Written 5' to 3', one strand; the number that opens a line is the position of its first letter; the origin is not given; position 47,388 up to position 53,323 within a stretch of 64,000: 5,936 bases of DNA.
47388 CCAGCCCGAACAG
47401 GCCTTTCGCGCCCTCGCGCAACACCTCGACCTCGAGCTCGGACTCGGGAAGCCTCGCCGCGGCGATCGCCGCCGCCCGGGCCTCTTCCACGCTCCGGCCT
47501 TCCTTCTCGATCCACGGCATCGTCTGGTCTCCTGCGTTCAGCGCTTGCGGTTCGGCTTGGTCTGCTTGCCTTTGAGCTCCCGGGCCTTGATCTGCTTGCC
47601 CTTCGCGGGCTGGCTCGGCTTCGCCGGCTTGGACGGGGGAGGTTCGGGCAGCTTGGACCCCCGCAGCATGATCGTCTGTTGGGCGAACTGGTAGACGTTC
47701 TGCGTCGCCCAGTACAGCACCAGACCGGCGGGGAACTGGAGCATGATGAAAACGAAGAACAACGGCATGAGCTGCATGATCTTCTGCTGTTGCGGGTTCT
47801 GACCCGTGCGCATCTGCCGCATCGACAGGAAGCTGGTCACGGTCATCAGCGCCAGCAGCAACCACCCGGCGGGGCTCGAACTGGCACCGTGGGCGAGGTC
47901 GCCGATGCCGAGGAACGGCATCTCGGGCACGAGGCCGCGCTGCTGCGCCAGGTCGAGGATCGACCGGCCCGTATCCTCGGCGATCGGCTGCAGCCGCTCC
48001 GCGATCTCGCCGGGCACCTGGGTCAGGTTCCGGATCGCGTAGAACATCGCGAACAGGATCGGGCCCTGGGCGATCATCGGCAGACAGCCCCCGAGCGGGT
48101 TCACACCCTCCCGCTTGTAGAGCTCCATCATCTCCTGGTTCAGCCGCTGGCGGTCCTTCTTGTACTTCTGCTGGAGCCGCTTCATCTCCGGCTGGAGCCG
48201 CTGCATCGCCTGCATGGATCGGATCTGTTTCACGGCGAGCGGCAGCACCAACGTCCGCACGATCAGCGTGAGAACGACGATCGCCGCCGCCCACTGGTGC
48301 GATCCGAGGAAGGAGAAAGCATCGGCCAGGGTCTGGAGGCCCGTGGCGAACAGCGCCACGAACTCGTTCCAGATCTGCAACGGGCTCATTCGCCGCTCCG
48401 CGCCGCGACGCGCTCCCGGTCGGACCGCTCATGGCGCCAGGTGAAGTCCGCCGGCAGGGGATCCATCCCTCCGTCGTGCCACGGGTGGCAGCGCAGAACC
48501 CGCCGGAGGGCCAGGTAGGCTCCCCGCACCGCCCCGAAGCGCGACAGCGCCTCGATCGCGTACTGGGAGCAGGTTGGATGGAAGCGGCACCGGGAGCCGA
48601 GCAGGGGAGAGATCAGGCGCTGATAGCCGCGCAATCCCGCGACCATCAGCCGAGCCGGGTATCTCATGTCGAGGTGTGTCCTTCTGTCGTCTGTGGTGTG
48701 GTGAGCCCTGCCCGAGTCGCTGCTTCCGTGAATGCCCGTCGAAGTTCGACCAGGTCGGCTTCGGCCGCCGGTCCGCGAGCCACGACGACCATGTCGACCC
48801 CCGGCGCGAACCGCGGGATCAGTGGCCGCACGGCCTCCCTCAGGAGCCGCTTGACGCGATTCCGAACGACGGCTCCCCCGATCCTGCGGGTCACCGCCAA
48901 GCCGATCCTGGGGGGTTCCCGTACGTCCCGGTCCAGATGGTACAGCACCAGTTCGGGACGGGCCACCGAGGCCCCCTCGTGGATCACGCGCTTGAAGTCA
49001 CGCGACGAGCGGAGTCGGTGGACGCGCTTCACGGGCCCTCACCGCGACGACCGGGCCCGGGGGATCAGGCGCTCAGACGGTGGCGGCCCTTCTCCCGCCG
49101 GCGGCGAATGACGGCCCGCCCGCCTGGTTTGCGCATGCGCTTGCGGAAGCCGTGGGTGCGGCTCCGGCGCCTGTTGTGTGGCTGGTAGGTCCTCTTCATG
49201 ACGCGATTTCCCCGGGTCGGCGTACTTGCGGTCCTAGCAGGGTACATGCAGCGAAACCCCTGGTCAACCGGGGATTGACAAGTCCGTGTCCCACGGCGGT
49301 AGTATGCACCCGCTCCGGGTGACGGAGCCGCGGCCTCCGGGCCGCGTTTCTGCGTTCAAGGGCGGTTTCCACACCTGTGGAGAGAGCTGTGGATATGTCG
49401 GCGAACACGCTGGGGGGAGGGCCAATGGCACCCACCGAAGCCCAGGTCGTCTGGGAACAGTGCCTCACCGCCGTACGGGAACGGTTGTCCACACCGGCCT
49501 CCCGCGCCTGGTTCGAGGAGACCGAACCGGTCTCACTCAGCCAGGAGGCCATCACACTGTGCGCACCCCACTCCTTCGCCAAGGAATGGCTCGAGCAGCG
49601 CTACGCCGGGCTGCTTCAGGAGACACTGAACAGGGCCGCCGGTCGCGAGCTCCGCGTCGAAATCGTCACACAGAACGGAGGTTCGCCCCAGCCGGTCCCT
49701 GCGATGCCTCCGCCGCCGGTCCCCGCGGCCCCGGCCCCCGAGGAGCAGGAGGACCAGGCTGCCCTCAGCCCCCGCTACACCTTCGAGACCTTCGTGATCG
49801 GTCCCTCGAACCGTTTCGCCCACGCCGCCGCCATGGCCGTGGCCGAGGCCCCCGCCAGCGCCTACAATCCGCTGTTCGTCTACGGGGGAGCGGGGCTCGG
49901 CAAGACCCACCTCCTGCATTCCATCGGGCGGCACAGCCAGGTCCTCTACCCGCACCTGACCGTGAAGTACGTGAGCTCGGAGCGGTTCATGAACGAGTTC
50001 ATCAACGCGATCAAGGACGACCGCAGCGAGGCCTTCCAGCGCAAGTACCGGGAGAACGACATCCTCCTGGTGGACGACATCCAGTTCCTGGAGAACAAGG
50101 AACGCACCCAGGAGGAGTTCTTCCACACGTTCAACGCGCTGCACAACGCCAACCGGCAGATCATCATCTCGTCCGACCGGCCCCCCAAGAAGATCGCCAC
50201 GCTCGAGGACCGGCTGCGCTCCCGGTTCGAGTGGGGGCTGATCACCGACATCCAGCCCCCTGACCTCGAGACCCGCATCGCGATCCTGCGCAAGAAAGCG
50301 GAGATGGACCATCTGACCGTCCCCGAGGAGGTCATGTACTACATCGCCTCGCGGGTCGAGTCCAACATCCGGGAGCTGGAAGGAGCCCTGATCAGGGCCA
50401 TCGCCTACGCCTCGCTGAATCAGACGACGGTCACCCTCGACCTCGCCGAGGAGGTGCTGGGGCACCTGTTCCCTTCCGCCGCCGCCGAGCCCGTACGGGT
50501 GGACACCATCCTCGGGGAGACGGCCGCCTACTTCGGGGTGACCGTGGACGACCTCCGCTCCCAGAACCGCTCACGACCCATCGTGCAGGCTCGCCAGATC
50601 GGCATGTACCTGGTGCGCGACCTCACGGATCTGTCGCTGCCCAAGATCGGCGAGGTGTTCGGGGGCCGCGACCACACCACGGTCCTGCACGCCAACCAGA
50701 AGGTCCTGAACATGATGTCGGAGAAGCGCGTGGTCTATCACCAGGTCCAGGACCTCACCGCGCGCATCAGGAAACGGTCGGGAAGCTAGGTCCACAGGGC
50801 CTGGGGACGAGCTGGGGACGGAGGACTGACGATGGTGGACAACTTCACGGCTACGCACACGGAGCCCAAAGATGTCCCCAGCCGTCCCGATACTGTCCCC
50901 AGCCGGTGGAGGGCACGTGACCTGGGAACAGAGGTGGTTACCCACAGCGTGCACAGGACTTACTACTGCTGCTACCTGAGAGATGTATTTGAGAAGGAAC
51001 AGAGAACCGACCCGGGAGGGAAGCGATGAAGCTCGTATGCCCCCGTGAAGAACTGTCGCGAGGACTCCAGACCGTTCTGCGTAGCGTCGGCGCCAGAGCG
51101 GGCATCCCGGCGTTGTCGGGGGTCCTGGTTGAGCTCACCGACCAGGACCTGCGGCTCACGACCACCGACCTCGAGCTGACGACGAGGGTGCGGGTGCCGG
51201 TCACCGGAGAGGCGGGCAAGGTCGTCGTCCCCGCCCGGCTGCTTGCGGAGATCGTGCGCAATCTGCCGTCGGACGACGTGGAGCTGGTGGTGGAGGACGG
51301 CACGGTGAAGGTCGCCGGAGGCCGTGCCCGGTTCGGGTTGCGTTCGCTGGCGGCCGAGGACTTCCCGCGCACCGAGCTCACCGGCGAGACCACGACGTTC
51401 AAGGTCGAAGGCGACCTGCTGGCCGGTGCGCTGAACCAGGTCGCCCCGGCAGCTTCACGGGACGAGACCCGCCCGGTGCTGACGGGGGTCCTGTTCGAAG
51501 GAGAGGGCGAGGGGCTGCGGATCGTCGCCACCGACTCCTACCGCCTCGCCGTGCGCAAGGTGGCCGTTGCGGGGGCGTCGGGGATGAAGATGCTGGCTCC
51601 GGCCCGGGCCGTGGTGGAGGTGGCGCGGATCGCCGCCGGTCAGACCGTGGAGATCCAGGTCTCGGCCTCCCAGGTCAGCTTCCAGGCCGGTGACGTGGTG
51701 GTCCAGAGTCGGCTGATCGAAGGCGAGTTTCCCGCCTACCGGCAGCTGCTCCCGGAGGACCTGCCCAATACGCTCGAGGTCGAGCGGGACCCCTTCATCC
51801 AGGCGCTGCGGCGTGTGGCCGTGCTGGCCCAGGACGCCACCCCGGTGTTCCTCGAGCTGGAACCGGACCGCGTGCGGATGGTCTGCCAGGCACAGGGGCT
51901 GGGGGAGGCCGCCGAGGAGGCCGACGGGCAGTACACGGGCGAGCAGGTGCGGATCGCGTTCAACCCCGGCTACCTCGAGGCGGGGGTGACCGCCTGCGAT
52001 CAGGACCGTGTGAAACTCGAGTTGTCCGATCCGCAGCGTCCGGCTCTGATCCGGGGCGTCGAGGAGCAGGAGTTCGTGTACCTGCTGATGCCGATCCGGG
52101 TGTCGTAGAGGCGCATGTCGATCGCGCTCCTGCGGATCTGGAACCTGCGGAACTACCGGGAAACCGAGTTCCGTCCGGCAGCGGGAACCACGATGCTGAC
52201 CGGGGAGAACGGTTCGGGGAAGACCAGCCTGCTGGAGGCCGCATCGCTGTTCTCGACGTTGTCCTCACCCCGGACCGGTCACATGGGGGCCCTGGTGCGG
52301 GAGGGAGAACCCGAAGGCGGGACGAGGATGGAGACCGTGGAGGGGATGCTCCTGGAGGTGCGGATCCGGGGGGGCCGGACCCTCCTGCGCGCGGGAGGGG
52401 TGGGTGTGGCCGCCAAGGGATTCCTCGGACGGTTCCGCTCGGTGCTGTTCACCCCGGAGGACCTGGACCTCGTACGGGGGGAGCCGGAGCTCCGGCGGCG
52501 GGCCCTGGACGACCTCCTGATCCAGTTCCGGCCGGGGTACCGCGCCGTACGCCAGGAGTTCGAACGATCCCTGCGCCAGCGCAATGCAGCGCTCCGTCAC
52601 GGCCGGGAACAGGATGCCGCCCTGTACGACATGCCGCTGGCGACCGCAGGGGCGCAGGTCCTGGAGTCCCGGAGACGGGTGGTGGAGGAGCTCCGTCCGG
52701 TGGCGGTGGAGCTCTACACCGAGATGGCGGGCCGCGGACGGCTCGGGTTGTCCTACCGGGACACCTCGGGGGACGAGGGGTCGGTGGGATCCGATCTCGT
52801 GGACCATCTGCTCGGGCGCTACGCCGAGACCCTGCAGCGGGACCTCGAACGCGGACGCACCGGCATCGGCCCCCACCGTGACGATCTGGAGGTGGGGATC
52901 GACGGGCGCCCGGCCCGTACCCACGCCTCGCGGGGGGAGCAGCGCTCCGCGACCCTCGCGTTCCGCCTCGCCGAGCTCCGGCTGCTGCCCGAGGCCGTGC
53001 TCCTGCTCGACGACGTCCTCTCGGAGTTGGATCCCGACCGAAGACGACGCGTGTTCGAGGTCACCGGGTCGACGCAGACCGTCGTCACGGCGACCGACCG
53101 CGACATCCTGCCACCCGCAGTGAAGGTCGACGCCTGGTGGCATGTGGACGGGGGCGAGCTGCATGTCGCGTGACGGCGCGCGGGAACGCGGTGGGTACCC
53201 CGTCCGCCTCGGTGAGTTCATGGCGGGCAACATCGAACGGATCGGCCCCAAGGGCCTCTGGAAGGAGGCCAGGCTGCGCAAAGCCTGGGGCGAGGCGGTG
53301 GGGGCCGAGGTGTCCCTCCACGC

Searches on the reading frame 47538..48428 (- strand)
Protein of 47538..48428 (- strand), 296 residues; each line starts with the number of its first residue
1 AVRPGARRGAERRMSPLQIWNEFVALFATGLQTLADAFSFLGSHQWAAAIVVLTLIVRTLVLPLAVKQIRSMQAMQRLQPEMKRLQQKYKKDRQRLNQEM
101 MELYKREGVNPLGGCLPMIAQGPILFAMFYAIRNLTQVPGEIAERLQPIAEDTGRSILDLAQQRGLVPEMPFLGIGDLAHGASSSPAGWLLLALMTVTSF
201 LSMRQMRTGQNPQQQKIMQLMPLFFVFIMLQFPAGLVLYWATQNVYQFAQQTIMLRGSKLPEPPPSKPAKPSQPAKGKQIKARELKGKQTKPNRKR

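Call 48: search_protein_families(library=pfam, proteins=[window:47538-48428:-], max_evalue=0.001)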
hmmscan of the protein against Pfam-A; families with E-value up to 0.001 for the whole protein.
window:47538-48428:- (296 aa): 1 family
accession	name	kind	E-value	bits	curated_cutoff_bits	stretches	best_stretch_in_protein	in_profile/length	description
PF02096.25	60KD_IMP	-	4.9e-58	196.1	35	1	46-254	1-161/163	60Kd inner membrane protein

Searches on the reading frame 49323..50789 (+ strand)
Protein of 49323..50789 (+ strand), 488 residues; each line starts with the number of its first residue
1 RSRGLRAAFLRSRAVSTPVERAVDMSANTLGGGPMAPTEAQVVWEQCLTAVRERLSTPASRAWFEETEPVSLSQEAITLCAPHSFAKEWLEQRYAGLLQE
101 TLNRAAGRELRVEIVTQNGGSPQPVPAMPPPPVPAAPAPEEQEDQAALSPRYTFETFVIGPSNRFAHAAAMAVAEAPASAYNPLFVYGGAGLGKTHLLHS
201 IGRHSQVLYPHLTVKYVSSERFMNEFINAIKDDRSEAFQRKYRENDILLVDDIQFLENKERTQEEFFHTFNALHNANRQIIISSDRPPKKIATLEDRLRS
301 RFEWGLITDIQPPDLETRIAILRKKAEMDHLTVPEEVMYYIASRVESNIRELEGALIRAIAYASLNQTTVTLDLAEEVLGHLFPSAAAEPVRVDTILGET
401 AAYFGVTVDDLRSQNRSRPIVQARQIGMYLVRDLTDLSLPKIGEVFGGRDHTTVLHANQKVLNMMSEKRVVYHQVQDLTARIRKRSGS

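Call 48: search_protein_families(library=pfam, proteins=[window:49323-50789:+], max_evalue=0.001)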
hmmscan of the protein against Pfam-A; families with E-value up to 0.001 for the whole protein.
window:49323-50789:+ (488 aa): 6 families
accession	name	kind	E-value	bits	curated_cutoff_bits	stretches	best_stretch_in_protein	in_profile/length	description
PF00308.24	Bac_DnaA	-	5.5e-75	251.4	23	1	148-309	1-162/162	Bacterial DnaA ATPAse domain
PF08299.17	Bac_DnaA_C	-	1.2e-28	99.4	31.5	1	393-461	1-69/69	Bacterial dnaA protein helix-turn-helix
PF11638.13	DnaA_N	-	1.2e-11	44.6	24.6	1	43-102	3-63/65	DnaA N-terminal domain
PF01695.23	IstB_IS21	-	2.1e-07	31.1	24.1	1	184-287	95-195/238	IstB-like ATP binding protein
PF00004.35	AAA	-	7.4e-07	30.1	21.2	1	185-303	2-128/131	ATPase family associated with various cellular activities (AAA)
PF13401.12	AAA_22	-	0.00073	20.3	27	0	183-276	7-110/130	AAA domain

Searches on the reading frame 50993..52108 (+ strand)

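Call 48: search_protein_families(library=pfam, proteins=[window:50993-52108:+], max_evalue=0.001)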
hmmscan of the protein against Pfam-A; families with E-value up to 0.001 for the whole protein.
window:50993-52108:+ (371 aa): 3 families
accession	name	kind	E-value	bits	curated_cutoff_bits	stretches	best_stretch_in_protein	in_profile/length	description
PF00712.24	DNA_pol3_beta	-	4.7e-38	130.5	24.4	2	12-126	1-118/120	DNA polymerase III beta subunit, N-terminal domain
PF02767.21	DNA_pol3_beta_2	-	1.6e-34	119.1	27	2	138-247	2-115/116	DNA polymerase III beta subunit, central domain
PF02768.20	DNA_pol3_beta_3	-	1.7e-25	89.6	27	1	250-369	1-121/121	DNA polymerase III beta subunit, C-terminal domain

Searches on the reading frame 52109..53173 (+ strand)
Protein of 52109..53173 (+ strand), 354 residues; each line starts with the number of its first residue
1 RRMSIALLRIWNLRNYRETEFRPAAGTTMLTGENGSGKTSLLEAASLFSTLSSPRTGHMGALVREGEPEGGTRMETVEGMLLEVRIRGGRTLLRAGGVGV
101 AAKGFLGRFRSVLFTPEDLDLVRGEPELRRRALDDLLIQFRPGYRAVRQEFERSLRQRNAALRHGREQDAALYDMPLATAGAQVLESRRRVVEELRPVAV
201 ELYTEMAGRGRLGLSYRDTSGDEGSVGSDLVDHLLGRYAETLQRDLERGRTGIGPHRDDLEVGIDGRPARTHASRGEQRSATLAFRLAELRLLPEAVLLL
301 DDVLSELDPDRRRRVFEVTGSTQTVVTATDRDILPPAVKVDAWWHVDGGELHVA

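Call 48: search_protein_families(library=pfam, proteins=[window:52109-53173:+], max_evalue=0.001)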
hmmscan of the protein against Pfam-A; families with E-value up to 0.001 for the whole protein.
window:52109-53173:+ (354 aa): 5 families
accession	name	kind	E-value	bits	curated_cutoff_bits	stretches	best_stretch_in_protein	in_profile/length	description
PF02463.25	SMC_N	-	2e-13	50.7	40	1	5-334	2-202/220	RecF/RecN/SMC N terminal domain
PF13304.12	AAA_21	-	6.8e-09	36.7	27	1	28-51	2-25/304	AAA domain, putative AbiEii toxin, Type IV TA system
PF13476.12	AAA_23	-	1.8e-08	35.7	27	1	8-50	2-44/201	AAA domain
PF13555.12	AAA_29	-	1.7e-05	24.9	27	1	9-46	5-43/61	P-loop containing region of AAA domain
PF13175.12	AAA_15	-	2.7e-05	24.4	32.1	1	3-51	1-49/374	AAA ATPase domain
